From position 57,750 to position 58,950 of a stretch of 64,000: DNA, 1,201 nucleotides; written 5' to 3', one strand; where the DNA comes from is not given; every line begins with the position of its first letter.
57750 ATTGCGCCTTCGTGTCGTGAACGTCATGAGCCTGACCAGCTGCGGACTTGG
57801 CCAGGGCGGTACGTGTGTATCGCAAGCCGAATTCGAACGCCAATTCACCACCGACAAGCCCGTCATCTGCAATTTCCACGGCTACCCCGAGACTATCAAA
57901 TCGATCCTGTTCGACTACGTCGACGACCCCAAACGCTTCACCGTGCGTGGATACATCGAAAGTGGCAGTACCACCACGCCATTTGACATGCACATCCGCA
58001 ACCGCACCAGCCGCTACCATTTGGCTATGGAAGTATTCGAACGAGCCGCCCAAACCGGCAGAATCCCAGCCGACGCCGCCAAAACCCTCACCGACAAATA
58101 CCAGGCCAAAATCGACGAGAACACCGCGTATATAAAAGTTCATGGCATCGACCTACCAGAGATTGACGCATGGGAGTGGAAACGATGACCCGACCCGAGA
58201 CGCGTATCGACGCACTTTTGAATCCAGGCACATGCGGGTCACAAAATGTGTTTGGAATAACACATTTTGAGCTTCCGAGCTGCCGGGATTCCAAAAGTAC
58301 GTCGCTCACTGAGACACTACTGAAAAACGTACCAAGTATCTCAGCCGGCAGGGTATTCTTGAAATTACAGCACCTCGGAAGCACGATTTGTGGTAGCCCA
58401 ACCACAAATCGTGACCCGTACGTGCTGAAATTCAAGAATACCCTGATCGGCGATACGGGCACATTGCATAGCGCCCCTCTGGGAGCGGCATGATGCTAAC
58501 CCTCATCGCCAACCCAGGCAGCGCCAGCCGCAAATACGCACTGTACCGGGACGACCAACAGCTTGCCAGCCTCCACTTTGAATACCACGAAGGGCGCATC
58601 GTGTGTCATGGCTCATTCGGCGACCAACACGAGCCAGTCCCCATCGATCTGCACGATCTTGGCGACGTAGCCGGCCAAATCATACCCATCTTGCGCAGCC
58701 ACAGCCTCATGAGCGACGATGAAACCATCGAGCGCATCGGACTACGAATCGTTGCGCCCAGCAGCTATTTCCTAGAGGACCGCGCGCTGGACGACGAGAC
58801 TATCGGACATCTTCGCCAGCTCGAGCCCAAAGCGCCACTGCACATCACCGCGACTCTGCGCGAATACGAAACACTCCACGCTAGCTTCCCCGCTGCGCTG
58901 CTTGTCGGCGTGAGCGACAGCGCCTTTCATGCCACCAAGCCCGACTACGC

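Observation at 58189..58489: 300-nt xfp-ackA spacer is almost entirely nested inverted repeats (structured leader or MITE-like insert)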

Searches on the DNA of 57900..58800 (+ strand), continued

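Call 91: search_with_rna_model(model_id=R2, sources=[L160, L161, L162, L163, L164], max_evalue=0.001)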
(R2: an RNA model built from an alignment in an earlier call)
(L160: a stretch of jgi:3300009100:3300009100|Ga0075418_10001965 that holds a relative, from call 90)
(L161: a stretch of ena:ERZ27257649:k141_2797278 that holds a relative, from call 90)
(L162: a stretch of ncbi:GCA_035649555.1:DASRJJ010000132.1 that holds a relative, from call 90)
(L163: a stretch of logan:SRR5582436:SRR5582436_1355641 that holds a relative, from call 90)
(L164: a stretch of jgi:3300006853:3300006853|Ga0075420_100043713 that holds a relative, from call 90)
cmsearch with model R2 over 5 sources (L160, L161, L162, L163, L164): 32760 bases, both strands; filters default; matches with E-value up to 0.001: 10.
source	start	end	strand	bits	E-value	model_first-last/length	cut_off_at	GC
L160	2838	2937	+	105.9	1.5e-29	1-100/100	no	0.53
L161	2838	2937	+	105.9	1.5e-29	1-100/100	no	0.53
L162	2838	2937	+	105.9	1.5e-29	1-100/100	no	0.53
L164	1104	1203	+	105.9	1.5e-29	1-100/100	no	0.53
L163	1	83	+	81.6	3e-22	18-100/100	5'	0.51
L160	2836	2935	-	53.6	7.4e-14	1-100/100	no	0.53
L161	2836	2935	-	53.6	7.4e-14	1-100/100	no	0.53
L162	2836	2935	-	53.6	7.4e-14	1-100/100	no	0.53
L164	1102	1201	-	53.6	7.4e-14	1-100/100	no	0.53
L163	1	81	-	28.9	2e-06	1-81/100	3'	0.52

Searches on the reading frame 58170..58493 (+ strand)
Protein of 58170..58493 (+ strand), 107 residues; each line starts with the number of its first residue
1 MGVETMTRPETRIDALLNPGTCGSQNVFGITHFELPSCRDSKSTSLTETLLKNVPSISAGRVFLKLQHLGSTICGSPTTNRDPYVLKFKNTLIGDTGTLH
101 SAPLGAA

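Call 7: search_protein_families(library=pfam, proteins=[window:58170-58493:+])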
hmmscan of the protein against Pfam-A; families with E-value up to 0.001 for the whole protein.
window:58170-58493:+ (107 aa): 0 families
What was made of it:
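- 58170..58493 (+): 107-aa ORF spanning the spacer. It is a by-product of the palindromic insert, not a gene. No Pfam family (call 7).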

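Call 64: list_cluster_members(proteins=[window:58170-58493:+, L034:3620-5524:+, L086:6562-8418:-, L048:5539-7407:-, L063:6373-7263:-, L079:4084-5052:-, L122:906-3092:+, L067:3991-4653:+, L125:2447-3796:+, L116:7941-8942:-])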
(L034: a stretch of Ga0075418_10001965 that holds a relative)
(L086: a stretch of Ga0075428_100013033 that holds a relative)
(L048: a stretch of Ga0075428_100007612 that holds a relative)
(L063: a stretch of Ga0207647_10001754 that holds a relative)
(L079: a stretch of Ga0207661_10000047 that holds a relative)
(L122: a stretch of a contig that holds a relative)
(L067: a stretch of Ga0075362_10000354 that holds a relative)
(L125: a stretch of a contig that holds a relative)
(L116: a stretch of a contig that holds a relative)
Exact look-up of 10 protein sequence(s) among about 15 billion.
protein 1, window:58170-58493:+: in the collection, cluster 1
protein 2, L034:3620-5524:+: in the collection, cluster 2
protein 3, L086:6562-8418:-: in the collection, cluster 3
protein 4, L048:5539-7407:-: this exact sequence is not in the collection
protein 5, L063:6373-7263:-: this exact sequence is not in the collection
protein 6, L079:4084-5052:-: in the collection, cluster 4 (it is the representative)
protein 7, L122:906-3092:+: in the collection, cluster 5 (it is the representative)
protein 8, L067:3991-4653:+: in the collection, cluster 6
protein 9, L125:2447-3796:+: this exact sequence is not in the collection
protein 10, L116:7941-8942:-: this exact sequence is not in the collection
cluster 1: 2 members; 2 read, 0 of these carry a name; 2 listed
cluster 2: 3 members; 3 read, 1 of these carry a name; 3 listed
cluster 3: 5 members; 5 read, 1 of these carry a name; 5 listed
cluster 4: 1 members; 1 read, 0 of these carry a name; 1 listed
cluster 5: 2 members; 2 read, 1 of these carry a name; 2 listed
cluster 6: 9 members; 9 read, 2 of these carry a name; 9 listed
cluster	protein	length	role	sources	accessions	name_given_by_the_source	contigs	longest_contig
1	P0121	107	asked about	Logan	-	-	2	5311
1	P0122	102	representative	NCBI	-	-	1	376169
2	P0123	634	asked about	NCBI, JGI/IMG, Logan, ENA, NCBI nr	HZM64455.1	MAG TPA: hypothetical protein VFB59_04950 [Candidatus Saccharimonadales bacterium] | hypothetical protein [Candidatus Saccharimonadales bacterium]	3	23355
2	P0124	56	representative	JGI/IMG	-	-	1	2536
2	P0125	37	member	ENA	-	-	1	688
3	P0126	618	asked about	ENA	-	-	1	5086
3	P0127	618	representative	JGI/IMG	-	-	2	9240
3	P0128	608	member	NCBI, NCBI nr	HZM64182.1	MAG TPA: lamin tail domain-containing protein [Candidatus Saccharimonadales bacterium] | lamin tail domain-containing protein [Candidatus Saccharimonadales bacterium]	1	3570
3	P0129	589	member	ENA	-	-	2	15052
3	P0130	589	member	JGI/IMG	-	-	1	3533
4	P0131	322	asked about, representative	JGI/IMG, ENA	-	-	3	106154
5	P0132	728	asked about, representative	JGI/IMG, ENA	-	-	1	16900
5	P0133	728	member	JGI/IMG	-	S-DNA-T family DNA segregation ATPase FtsK/SpoIIIE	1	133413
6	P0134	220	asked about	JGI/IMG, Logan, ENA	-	DNA-binding response OmpR family regulator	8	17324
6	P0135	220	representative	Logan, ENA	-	-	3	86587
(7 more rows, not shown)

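Call 73: find_encoding_contigs(protein=P0135, flank=2000, max_places=4)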
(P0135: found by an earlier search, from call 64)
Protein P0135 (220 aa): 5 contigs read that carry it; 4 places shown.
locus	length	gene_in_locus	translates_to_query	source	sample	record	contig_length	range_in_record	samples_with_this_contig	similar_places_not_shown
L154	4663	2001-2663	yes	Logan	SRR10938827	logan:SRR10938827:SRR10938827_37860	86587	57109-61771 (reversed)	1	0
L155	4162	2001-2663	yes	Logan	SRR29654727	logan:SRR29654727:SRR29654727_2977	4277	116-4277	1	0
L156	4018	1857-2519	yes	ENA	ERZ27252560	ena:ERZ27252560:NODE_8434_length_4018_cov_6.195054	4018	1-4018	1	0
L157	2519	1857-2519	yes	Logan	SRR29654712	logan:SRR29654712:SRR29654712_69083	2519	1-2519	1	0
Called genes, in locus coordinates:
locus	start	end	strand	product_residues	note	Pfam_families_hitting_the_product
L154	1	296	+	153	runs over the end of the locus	PF01050:MannoseP_isomer (weak)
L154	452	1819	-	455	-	-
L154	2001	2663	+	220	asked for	PF00072:Response_reg, PF00486:Trans_reg_C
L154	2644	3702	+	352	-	PF00512:HisKA, PF02518:HATPase_c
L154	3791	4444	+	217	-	PF07099:DUF1361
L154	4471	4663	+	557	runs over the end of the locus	PF03485:Arg_tRNA_synt_N, PF00750:tRNA-synt_1d, PF05746:DALR_1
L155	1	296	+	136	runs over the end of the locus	?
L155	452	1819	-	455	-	-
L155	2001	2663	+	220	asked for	PF00072:Response_reg, PF00486:Trans_reg_C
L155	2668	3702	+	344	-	PF00512:HisKA, PF02518:HATPase_c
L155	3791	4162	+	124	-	?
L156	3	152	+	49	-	?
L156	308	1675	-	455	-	-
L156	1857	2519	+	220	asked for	PF00072:Response_reg, PF00486:Trans_reg_C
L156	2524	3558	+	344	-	PF00512:HisKA, PF02518:HATPase_c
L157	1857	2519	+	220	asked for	PF00072:Response_reg, PF00486:Trans_reg_C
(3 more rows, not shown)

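Call 76: find_homologous_proteins(query=window:58170-58493:+, max_evalue=0.01)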
Query window:58170-58493:+ (107 aa): 1 proteins with E <= 0.01 among 1 candidates.
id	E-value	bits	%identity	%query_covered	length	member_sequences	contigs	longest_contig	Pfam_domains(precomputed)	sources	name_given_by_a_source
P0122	1.3e-61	223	100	95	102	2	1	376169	-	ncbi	-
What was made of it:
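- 58170..58493 (+): It is the only hit to itself among 5.8 billion proteins (call 76).
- No homologue other than itself in 5.8 billion proteins (call 76).
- Tried and rejected: Used to look for more loci, it returned only itself (call 76).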

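Call 77: find_encoding_contigs(protein=P0129, flank=2500, max_places=4)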
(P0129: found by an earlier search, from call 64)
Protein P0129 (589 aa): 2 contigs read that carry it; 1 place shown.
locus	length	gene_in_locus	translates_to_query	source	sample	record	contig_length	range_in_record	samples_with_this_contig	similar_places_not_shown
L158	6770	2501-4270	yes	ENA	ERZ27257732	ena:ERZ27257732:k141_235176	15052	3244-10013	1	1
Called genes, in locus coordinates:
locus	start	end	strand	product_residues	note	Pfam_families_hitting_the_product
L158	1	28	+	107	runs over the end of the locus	PF01503:PRA-PH, PF03819:MazG (weak)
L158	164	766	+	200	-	PF27462:RecX_N, PF21982:RecX_HTH1, PF02631:RecX_HTH2, PF21981:RecX_HTH3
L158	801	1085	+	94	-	-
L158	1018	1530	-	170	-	-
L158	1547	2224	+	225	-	-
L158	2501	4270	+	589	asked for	PF00932:LTD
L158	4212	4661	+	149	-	PF02367:TsaE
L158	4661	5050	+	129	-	PF00814:TsaD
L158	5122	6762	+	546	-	PF12951:PATR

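Call 78: find_encoding_contigs(protein=P0128, flank=2500, max_places=4)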
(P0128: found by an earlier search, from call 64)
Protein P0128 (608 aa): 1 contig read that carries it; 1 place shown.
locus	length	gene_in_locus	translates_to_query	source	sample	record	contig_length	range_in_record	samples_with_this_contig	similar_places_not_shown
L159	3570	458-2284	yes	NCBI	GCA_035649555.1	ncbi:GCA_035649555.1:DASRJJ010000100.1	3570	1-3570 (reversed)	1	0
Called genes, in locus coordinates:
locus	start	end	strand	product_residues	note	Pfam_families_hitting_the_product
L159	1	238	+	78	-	?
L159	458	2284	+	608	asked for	PF00932:LTD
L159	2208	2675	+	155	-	PF02367:TsaE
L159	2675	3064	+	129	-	PF00814:TsaD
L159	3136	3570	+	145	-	?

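Call 90: find_encoding_contigs(protein=P0123, flank=3000, max_places=5)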
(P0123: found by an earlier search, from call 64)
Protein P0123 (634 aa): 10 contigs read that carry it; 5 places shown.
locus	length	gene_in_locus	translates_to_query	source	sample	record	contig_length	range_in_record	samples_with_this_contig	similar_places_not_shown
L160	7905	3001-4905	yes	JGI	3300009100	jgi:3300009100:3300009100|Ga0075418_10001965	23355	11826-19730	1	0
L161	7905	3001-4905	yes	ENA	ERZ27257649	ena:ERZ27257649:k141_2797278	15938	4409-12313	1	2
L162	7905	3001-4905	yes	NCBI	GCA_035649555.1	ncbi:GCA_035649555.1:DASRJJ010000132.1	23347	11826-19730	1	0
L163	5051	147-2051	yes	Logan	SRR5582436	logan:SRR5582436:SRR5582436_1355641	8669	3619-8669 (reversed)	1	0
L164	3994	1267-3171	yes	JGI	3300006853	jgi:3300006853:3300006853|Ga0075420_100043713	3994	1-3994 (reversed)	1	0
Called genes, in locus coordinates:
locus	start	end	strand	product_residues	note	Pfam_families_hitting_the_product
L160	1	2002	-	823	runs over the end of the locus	PF13298:LigD_N, PF01068:DNA_ligase_A_M, PF04679:DNA_ligase_A_C, PF21686:LigD_Prim-Pol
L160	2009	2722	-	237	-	PF02735:Ku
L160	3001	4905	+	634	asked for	-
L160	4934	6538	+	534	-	PF09587:PGA_cap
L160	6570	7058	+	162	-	PF01988:VIT1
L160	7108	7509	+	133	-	-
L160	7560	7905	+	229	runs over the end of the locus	-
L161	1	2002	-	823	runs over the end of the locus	PF13298:LigD_N, PF01068:DNA_ligase_A_M, PF04679:DNA_ligase_A_C, PF21686:LigD_Prim-Pol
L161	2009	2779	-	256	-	PF02735:Ku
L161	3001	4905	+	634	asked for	-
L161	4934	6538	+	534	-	PF09587:PGA_cap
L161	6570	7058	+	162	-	PF01988:VIT1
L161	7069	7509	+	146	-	-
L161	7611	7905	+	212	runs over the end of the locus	-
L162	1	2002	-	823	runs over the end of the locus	PF13298:LigD_N, PF01068:DNA_ligase_A_M, PF04679:DNA_ligase_A_C, PF21686:LigD_Prim-Pol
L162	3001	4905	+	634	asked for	-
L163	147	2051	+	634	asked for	-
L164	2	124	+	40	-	?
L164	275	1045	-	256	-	PF02735:Ku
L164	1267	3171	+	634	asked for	-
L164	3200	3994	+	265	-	?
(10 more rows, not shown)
